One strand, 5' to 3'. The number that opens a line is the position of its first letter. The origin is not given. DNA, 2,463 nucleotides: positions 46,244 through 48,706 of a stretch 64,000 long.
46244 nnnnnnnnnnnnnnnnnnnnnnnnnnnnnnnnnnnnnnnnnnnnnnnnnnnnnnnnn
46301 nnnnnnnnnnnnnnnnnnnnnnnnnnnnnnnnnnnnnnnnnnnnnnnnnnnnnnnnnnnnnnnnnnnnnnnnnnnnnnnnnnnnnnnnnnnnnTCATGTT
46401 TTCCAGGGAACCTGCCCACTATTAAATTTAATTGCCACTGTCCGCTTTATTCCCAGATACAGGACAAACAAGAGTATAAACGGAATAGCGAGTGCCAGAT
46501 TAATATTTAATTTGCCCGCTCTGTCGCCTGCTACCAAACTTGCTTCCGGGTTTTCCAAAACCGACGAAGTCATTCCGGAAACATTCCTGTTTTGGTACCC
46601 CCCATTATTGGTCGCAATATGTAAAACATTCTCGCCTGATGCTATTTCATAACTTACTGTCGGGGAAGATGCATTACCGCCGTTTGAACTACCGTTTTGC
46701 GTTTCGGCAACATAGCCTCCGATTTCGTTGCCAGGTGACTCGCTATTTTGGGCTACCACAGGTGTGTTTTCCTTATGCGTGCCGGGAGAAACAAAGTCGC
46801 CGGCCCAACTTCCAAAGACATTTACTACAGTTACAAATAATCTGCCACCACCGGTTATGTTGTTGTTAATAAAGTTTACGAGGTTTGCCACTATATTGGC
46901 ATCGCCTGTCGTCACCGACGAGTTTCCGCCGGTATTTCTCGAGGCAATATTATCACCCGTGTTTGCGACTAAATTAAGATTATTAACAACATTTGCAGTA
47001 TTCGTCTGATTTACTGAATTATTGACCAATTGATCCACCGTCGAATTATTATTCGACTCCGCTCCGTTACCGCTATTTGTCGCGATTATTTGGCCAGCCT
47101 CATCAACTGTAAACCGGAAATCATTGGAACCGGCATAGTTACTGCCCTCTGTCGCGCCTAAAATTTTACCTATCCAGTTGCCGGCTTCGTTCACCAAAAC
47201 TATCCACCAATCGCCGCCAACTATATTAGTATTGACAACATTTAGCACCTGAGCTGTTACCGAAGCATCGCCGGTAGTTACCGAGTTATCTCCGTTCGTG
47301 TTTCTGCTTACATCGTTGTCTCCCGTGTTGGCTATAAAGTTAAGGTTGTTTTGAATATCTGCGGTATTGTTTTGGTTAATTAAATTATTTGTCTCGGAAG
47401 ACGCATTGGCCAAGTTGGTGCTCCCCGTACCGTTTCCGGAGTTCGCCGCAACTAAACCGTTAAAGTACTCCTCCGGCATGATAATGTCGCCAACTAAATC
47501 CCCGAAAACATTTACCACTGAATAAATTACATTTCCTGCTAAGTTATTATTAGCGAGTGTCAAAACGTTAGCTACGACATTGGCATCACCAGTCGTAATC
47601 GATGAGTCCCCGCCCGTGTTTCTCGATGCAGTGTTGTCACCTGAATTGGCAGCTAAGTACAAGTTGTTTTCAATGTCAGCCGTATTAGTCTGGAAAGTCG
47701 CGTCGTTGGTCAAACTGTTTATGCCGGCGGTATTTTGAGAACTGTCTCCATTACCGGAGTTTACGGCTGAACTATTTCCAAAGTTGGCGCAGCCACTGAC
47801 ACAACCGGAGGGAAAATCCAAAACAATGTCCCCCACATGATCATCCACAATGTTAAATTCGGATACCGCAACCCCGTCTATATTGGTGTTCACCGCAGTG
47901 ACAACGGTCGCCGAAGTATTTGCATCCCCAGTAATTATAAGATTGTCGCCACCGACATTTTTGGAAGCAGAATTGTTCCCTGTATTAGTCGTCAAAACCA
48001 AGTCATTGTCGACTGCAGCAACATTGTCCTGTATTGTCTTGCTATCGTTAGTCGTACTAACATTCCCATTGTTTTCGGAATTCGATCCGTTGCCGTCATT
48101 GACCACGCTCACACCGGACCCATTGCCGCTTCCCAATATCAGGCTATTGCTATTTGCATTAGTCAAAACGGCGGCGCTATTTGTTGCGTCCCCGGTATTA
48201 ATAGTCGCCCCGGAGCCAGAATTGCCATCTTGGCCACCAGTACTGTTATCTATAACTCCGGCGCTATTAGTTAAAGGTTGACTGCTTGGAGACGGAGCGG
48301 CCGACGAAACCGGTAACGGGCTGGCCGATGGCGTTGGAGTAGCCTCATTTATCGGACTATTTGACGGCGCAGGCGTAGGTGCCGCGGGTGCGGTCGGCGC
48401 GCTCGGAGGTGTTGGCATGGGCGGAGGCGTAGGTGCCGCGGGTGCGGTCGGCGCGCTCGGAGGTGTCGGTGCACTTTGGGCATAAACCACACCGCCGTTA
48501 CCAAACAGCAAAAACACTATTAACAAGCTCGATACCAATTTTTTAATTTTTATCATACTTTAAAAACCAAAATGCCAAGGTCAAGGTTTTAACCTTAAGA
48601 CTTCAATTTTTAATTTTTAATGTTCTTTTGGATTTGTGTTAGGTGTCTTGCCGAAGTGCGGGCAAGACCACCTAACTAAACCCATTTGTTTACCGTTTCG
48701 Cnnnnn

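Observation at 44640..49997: Sortase next to an operon of three paralogous Asn/Thr/Gly-rich repeat surface proteins, one LPXTG-anchored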

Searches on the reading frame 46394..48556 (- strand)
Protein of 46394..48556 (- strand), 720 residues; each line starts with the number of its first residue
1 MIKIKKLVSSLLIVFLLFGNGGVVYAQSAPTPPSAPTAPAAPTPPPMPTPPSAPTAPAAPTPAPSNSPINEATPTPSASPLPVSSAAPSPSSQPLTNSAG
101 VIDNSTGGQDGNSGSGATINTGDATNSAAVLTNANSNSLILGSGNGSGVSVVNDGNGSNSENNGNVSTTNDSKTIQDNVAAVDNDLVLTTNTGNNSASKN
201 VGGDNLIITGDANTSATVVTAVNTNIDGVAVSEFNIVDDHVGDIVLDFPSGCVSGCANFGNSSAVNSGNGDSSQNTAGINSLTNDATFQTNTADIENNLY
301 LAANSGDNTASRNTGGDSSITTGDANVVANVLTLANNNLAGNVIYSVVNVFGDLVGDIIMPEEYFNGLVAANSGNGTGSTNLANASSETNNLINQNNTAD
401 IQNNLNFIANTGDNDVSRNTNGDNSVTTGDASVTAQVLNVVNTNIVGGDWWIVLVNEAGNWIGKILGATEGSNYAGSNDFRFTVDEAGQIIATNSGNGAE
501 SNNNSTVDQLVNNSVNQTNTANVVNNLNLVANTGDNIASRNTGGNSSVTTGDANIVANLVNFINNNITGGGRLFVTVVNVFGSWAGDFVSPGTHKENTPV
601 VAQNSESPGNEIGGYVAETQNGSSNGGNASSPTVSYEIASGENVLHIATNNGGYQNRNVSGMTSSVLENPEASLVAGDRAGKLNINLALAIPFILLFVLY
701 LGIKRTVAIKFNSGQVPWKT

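Call 3: search_protein_families(library=pfam, proteins=[window:46394-48556:-], max_evalue=1)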
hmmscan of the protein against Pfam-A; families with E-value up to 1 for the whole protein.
window:46394-48556:- (720 aa): 0 families

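Call 4: search_protein_families(library=ncbifam, proteins=[window:46394-48556:-], max_evalue=1)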
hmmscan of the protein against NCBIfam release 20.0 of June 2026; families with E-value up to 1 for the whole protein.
window:46394-48556:- (720 aa): 1 family
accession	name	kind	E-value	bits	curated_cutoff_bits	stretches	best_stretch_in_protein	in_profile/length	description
NF033761.1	gliding_GltJ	equivalog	0.12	11.5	450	1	28-93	413-480/671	adventurous gliding motility protein GltJ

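Call 10: search_solved_structures(query=window:46394-48556:-, max_evalue=10)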
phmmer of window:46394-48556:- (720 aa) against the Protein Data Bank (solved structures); distinct sequences matched with E-value up to 10: 4.
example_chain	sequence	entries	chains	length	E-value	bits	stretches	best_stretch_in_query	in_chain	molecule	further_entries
2mii_A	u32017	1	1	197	0.87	11.5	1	33-135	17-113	Penicillin-binding protein activator LpoB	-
7ewk_H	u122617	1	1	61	1.8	10.4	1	10-50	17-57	Photosystem I reaction center subunit H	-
23px_A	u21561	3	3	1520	5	9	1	5-123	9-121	Putative lipoprotein AcfD homolog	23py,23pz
4wzf_A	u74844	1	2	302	8.7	8.2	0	19-67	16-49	1,3-beta-glucanase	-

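Call 58: find_homologous_proteins(query=window:46394-48556:-)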
Query window:46394-48556:- (720 aa): 777 proteins with E <= 0.001 among 8000 candidates; the best 120 are listed.
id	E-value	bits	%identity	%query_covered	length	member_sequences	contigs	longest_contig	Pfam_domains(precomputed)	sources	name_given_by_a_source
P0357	0.0e+0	1475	98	98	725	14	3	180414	-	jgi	-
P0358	4.5e-216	738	67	78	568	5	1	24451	-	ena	-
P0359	4.9e-184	632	54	86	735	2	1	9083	-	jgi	-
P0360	5.7e-182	625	60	70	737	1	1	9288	-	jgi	-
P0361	2.9e-181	623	54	84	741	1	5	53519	-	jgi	jgi:hypothetical protein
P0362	1.4e-180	621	52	85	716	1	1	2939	-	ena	-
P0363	2.3e-180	620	49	98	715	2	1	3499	-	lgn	-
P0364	5.5e-179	615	59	66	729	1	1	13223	-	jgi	jgi:hypothetical protein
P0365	1.4e-177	611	54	81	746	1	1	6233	-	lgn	-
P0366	5.7e-176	605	51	87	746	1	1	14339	-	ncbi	-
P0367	3.5e-175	603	54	83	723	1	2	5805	-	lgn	-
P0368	3.3e-173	596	52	88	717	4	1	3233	-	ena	-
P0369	6.7e-173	595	51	90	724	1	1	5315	-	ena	-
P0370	7.7e-173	595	56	76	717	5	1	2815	-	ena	-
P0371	5.2e-172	592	49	98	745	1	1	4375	-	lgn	-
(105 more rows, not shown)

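Call 68: predict_structure(alignment_id=A3)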
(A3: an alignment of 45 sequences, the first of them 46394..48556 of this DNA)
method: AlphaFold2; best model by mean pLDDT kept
length: 720 residues; sequences in the alignment: 45
mean_pLDDT: 59.7   pTM: 0.50
mean pLDDT of the five models: 59.7, 58.2, 57.8, 53.1, 47.3
residues with pLDDT >= 90: 92; 70-90: 182; 50-70: 159; < 50: 287
segments of 3 or more residues with pLDDT < 50: 20-32, 34-38, 46-50, 52-102, 137-151, 164-173, 249-252, 254-262, 279-282, 365-374, 385-388, 458-492, 494-496, 595-684, 715-717
pLDDT, mean of each block of 10 residues (from residue 1): 71 73 42 46 47 44 37 32 29 33 70 88 79 52 34 53 42 55 82 92 91 83 63 68 64 43 52 56 53 82 94 92 91 73 68 72 47 49 49 67 89 92 91 78 60 55 39 24 28 50 51 63 88 95 92 87 66 69 69 47 35 28 27 25 23 26 28 35 60 88 82 52
secondary structure, 60 per line:
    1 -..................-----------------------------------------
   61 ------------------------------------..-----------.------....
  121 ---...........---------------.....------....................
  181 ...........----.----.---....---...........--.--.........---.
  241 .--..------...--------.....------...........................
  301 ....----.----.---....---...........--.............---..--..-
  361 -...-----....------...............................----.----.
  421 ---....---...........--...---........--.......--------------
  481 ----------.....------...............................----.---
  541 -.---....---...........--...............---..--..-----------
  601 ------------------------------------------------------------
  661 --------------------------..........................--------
elements in order (helices of 4 or more, strands of 3 or more residues): H2-19 E117-120 E124-134 E150-154 E161-191 E205-208 E212-222 E228-236 E252-254 E263-267 E274-304 E318-321 E325-335 E338-350 E370-373 E380-410 E424-427 E431-441 E444-446 E450-457 E460-466 E491-495 E502-532 E546-549 E553-563 E566-580 H687-712
